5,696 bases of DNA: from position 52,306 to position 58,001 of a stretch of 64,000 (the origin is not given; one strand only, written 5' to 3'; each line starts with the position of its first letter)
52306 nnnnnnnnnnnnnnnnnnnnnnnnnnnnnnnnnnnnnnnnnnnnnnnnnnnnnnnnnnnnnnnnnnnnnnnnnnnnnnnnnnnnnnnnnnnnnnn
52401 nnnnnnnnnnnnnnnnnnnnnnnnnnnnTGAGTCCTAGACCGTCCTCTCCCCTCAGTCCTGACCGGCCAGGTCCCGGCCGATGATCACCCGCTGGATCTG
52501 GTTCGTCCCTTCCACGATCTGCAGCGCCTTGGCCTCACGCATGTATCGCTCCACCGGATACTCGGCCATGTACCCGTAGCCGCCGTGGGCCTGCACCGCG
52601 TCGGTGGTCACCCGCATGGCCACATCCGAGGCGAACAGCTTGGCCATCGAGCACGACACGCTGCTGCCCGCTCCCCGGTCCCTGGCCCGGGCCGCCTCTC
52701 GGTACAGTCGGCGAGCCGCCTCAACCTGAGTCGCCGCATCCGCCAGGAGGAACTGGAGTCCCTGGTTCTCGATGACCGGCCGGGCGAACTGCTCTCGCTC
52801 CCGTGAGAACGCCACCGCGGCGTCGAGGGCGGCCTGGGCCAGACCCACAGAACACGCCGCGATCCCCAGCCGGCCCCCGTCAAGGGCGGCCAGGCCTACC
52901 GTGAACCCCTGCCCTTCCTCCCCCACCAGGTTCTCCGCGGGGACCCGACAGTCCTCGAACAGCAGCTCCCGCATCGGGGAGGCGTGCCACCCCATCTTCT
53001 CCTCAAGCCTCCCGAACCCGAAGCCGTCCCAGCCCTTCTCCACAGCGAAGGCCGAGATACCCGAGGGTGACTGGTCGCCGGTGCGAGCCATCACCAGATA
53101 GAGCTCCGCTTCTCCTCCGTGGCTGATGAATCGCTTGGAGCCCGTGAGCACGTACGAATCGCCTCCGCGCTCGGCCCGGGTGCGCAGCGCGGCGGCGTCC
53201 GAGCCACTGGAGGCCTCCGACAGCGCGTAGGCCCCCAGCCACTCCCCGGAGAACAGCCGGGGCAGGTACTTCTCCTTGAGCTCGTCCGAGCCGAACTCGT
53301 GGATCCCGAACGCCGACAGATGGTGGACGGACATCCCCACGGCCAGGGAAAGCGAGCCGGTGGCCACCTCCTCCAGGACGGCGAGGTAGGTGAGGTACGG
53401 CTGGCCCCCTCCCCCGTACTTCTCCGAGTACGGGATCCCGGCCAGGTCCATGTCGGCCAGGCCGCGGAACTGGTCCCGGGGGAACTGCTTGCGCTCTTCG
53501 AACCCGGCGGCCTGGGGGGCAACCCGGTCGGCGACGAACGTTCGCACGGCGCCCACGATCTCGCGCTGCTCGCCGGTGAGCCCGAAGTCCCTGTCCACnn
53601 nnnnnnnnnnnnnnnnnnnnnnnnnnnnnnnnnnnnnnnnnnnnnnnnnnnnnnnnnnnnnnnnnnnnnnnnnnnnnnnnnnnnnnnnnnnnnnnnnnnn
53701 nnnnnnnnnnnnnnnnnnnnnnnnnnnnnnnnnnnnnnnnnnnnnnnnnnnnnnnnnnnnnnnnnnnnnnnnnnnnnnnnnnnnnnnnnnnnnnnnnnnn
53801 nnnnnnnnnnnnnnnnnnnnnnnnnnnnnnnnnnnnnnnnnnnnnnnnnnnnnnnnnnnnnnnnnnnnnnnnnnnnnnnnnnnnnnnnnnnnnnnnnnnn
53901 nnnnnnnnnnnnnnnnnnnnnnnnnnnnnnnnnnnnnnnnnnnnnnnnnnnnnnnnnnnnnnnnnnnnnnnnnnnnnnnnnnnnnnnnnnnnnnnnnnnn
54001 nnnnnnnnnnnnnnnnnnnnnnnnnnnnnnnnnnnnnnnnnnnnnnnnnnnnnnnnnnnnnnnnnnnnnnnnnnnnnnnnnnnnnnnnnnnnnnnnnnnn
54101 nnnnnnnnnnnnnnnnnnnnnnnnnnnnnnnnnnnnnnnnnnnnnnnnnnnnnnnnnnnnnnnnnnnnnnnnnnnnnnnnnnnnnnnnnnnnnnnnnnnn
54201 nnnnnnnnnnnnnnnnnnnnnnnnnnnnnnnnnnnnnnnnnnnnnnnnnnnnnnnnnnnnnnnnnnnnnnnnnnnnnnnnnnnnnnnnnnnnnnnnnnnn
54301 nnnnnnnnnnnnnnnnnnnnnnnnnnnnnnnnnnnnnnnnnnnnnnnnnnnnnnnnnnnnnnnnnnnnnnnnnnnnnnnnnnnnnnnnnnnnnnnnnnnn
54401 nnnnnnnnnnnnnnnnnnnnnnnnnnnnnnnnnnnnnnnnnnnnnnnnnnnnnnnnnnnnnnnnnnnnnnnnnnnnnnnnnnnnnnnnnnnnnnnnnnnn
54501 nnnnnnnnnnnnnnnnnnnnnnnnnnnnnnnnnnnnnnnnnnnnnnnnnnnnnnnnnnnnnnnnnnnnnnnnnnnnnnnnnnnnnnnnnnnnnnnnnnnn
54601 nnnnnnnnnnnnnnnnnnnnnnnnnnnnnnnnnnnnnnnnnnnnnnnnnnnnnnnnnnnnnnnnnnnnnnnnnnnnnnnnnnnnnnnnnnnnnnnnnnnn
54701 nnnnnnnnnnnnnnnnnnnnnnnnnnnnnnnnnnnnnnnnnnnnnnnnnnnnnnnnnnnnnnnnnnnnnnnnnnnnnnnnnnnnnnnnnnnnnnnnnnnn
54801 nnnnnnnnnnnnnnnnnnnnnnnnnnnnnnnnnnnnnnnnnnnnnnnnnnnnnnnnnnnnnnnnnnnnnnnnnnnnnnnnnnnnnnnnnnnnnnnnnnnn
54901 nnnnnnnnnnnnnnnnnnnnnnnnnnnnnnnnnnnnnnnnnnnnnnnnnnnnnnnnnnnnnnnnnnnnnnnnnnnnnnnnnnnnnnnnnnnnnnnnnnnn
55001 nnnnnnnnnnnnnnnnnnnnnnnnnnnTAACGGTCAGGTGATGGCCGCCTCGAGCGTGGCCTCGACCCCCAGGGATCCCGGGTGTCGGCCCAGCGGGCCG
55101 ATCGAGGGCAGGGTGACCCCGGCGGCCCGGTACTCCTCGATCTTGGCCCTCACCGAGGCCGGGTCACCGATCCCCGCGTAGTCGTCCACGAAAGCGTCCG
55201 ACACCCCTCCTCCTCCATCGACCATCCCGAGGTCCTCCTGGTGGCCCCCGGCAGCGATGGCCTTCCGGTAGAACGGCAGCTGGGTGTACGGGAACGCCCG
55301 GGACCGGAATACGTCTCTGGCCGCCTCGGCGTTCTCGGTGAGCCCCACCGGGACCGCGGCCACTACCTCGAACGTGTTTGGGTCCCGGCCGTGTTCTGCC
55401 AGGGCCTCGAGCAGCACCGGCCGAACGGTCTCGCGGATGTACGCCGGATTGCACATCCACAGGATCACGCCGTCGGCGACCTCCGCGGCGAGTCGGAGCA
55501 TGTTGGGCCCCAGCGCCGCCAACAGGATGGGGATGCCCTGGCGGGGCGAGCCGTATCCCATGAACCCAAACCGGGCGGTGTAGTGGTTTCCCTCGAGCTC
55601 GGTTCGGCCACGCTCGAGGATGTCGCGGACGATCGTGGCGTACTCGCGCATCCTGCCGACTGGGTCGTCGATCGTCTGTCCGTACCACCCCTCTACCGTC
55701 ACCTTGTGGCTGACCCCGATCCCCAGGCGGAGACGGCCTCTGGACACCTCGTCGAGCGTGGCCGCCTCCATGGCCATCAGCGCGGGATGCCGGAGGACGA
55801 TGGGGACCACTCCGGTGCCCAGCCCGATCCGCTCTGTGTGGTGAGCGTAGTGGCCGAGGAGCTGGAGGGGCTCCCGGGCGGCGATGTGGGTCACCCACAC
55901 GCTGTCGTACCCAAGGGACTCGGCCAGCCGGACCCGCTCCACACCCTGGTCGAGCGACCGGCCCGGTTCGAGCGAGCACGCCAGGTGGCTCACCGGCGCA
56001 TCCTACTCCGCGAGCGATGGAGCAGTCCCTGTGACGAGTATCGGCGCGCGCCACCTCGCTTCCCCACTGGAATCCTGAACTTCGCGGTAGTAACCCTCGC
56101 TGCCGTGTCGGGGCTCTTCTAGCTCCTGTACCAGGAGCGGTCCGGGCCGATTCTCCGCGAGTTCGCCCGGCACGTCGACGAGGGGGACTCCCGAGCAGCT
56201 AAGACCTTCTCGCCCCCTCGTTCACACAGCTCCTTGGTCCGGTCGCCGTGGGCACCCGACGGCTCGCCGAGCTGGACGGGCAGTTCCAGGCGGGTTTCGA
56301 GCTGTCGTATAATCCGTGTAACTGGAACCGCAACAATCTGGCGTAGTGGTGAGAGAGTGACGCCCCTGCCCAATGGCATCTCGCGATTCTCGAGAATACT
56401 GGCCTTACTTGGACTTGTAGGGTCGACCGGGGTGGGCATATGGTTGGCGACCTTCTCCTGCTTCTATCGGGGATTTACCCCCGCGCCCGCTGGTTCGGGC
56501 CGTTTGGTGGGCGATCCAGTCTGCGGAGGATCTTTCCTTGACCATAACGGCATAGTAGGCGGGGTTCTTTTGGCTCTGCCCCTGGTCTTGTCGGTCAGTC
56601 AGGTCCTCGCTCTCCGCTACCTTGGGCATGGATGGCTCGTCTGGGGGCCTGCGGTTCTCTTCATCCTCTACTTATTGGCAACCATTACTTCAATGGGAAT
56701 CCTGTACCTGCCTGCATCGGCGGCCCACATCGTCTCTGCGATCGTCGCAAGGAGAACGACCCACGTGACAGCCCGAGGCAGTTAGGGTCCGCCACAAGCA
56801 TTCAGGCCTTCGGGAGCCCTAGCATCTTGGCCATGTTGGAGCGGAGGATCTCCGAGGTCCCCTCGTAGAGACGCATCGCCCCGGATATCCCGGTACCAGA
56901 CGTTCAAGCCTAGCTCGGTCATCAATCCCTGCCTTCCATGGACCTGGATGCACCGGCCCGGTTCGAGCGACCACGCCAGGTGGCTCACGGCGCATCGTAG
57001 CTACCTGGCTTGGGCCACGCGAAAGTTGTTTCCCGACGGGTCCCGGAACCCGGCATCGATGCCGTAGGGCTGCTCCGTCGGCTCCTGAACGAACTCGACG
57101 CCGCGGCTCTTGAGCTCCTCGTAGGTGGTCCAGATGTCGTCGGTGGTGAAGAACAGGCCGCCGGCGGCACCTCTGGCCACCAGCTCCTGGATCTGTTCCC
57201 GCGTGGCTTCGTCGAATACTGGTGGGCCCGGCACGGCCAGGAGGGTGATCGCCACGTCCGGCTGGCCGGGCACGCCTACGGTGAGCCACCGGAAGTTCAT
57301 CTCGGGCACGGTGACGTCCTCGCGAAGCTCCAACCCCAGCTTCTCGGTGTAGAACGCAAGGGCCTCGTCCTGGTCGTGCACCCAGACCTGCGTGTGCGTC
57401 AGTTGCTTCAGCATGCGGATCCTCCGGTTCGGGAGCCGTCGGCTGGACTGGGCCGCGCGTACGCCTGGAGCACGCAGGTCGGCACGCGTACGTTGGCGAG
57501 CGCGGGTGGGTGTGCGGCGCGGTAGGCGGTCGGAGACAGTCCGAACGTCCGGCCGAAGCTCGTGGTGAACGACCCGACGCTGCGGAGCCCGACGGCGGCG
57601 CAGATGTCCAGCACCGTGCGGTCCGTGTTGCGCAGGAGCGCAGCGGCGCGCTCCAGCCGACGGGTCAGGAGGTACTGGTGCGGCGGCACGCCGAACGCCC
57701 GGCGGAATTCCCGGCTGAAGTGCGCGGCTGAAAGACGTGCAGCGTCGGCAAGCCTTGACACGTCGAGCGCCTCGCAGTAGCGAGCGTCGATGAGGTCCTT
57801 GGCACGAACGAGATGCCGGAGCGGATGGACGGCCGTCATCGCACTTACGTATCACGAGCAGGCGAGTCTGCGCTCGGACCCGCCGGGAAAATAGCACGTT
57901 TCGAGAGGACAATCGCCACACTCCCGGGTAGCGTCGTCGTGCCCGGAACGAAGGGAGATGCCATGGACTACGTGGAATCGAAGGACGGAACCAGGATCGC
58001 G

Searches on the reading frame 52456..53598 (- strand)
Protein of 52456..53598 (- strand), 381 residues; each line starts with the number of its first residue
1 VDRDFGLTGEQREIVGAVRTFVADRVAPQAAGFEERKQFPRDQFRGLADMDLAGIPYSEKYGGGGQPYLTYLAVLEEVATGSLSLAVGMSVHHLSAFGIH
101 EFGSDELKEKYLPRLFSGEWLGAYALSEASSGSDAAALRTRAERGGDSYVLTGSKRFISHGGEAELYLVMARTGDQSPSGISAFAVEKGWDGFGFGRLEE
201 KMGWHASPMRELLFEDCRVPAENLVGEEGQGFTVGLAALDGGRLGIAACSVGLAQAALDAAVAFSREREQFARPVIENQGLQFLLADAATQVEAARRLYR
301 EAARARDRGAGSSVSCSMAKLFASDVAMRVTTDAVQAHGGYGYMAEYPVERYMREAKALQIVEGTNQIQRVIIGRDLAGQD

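Call 7: search_protein_families(library=ncbifam, proteins=[window:52456-53598:-], max_evalue=0.00001)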
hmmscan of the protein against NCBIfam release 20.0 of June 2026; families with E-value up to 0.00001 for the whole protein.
window:52456-53598:- (381 aa): 22 families
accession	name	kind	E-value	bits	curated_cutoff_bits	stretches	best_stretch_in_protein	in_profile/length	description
NF042972.1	AcrlCoAredClosAcrC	equivalog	1.1e-119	399.5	640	1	4-377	2-376/378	acryloyl-CoA reductase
NF043006.1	CyhCrbnylCoADH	equivalog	8.2e-97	324.6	650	1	9-378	6-376/380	cyclohexane-1-carbonyl-CoA dehydrogenase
NF045552.1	GlutCoADH_Des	equivalog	4.4e-83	279.6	470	1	4-379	2-381/387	glutaryl-CoA dehydrogenase Acd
NF058590.1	AcCoDHFadEBacil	equivalog_domain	5.5e-78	262.9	600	1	7-374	21-407/586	acyl-CoA dehydrogenase FadE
NF042439.1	SulpropCoADesulf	equivalog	1.7e-74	250.9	600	1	18-377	4-370/379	3-sulfinopropanoyl-CoA desulfinase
NF045652.1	ProlPCPDhRedW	equivalog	5.3e-67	226.3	650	1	10-377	3-373/376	L-prolyl-[peptidyl-carrier protein] dehydrogenase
NF053553.1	prodigi_MBC_PigA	equivalog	7.1e-64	216.3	500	1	4-377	2-379/381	prodigiosin MBC biosynthesis dehydrogenase PigA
TIGR03207.1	cyc_hxne_CoA_dh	equivalog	1.5e-59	201.7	575.35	1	9-376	3-370/372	cyclohexanecarboxyl-CoA dehydrogenase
NF008997.0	PRK12341.1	equivalog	2.4e-54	184.8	537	1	4-377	2-376/382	acyl-CoA dehydrogenase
NF002885.1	PRK03354.1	equivalog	8.1e-43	146.9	540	1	4-376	2-372/378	crotonobetainyl-CoA dehydrogenase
NF052270.1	Staph_DH_FadE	equivalog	4.7e-41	140.9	600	1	7-380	21-396/400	acyl-CoA dehydrogenase FadE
NF049984.1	Rv1679_FadE16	equivalog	2.2e-31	109.4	600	1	28-380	14-368/371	Rv1679 family acyl-CoA dehydrogenase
TIGR03203.1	pimD_small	equivalog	2e-26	93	652.7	1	4-356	1-355/378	pimeloyl-CoA dehydrogenase small subunit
TIGR03204.1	pimC_large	equivalog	3.3e-25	88.8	623.85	1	15-327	12-328/395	pimeloyl-CoA dehydrogenase large subunit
NF007000.1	PRK09463.1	subfamily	3.8e-24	85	600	1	35-372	70-429/726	acyl-CoA dehydrogenase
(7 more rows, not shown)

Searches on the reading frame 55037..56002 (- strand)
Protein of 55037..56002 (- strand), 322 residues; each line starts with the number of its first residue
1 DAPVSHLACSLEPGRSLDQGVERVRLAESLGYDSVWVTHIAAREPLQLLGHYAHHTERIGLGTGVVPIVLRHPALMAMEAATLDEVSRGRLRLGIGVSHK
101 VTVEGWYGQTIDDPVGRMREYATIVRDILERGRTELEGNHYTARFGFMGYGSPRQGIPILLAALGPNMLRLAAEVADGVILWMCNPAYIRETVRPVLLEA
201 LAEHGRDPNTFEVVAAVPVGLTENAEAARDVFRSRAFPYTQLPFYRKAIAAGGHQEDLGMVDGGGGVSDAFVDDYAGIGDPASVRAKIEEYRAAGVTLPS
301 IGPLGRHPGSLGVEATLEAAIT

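Call 7: search_protein_families(library=ncbifam, proteins=[window:55037-56002:-], max_evalue=0.00001)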
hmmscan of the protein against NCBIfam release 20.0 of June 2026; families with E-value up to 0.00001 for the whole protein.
window:55037-56002:- (322 aa): 28 families (the best 25 are shown)
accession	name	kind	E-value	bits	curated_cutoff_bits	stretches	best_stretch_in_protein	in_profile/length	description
TIGR03564.1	F420_MSMEG_4879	subfamily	4.4e-61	206.8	234.25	1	21-297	2-261/265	TIGR03564 family F420-dependent LLM class oxidoreductase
TIGR03559.1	F420_Rv3520c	subfamily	9.5e-49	166.2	335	1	11-234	6-241/325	LLM class F420-dependent oxidoreductase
TIGR03841.1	F420_Rv3093c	subfamily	5e-45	154.2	213.65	1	15-302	7-295/298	LLM class F420-dependent oxidoreductase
TIGR04024.1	F420_NP1902A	hypoth_equivalog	8.4e-44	149.6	345.4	1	15-293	12-301/330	TIGR04024 family LLM class F420-dependent oxidoreductase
NF002619.0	PRK02271.1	equivalog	4.5e-41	141.2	276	1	9-231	5-225/329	5,10-methylenetetrahydromethanopterin reductase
TIGR03555.1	F420_mer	equivalog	2.6e-37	128.9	348.7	1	21-301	15-304/325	5,10-methylenetetrahydromethanopterin reductase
TIGR03617.1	F420_MSMEG_2256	subfamily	1.2e-34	119.7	278.15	1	26-255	3-242/318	TIGR03617 family F420-dependent LLM class oxidoreductase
TIGR03620.1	F420_MSMEG_4141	subfamily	1.8e-31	109.6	219.8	1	19-304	19-261/280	TIGR03620 family F420-dependent LLM class oxidoreductase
TIGR03619.1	F420_Rv2161c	subfamily_domain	1.3e-28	100.3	166.9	1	38-229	41-230/247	TIGR03619 family F420-dependent LLM class oxidoreductase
TIGR03857.1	F420_MSMEG_2249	hypoth_equivalog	7.6e-28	97.7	218.4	1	18-250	14-245/329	TIGR03857 family LLM class F420-dependent oxidoreductase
TIGR03621.1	F420_MSMEG_2516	subfamily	2.6e-24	85.9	213.15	1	15-184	11-178/295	TIGR03621 family F420-dependent LLM class oxidoreductase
TIGR03560.1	F420_Rv1855c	subfamily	6.6e-23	81.7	231.4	1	8-211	3-222/227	TIGR03560 family F420-dependent LLM class oxidoreductase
TIGR03842.1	F420_CPS_4043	hypoth_equivalog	9e-22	77.6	295.45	1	18-233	13-220/329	TIGR03842 family LLM class F420-dependent oxidoreductase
TIGR03557.1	F420_G6P_family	subfamily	2.2e-18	66.5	210.4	1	47-244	51-238/316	TIGR03557 family F420-dependent LLM class oxidoreductase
TIGR03571.1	lucif_BA3436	subfamily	1e-16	61.1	303.9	1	16-194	29-219/304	TIGR03571 family LLM class oxidoreductase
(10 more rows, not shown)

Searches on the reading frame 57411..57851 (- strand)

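Call 7: search_protein_families(library=ncbifam, proteins=[window:57411-57851:-], max_evalue=0.00001)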
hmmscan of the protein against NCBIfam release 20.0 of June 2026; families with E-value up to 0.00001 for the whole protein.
window:57411-57851:- (147 aa): 19 families
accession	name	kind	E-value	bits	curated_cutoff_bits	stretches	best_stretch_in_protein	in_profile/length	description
NF007693.0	PRK10371.1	equivalog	2.9e-15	56.3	253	1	13-113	199-299/309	transcriptional regulator MelR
NF006902.0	PRK09393.1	equivalog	3.5e-15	56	425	1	9-113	217-321/327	transcriptional regulator FtrA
NF047455.1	TF_Staph_AryK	equivalog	3.5e-13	48.7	850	1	16-115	161-260/759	transcriptional regulator AryK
NF012144.2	ramA_TF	equivalog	8.7e-13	48.7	180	1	19-113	12-106/108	RamA family antibiotic efflux transcriptional regulator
NF041686.2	ant_diox_reg_AndR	equivalog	2.9e-12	46.8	350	1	13-109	218-316/321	anthranilate 1,2-dioxygenase regulatory protein AndR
NF010028.0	PRK13503.1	equivalog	2.4e-11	43.5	288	1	20-113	179-272/278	HTH-type transcriptional activator RhaS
NF007584.0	PRK10219.1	equivalog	3.5e-11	43.4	174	1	19-112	12-105/107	superoxide response transcriptional regulator SoxS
NF052371.1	TransRegGbdRPseu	equivalog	4.4e-11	42.4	480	1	14-114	227-327/365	choline metabolism transcriptional regulator GbdR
NF012228.1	RobA_TF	equivalog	4.2e-10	39.6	380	1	25-115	16-106/286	MDR efflux pump AcrAB transcriptional activator RobA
NF040475.1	chlor_reg_RclR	equivalog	4.3e-10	39.4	400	1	28-112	193-277/284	reactive chlorine-specific transcriptional regulator RclR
NF047788.1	TransRegPocR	equivalog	4.4e-10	39.3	500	1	16-113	193-290/296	transcriptional regulator PocR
NF011701.0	PRK15121.1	equivalog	1.8e-09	37.6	426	1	23-124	16-117/289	MDR efflux pump AcrAB transcriptional activator RobA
NF007860.0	PRK10572.1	equivalog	1e-08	34.4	208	1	16-114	187-285/292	arabinose operon transcriptional regulator AraC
NF010026.0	PRK13501.1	equivalog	3e-08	33.2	363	1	25-112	189-276/290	HTH-type transcriptional activator RhaR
NF049932.1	TranspRegBtr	equivalog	6.2e-08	31.6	900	1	14-111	166-263/531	bacillibactin transport transcriptional regulator Btr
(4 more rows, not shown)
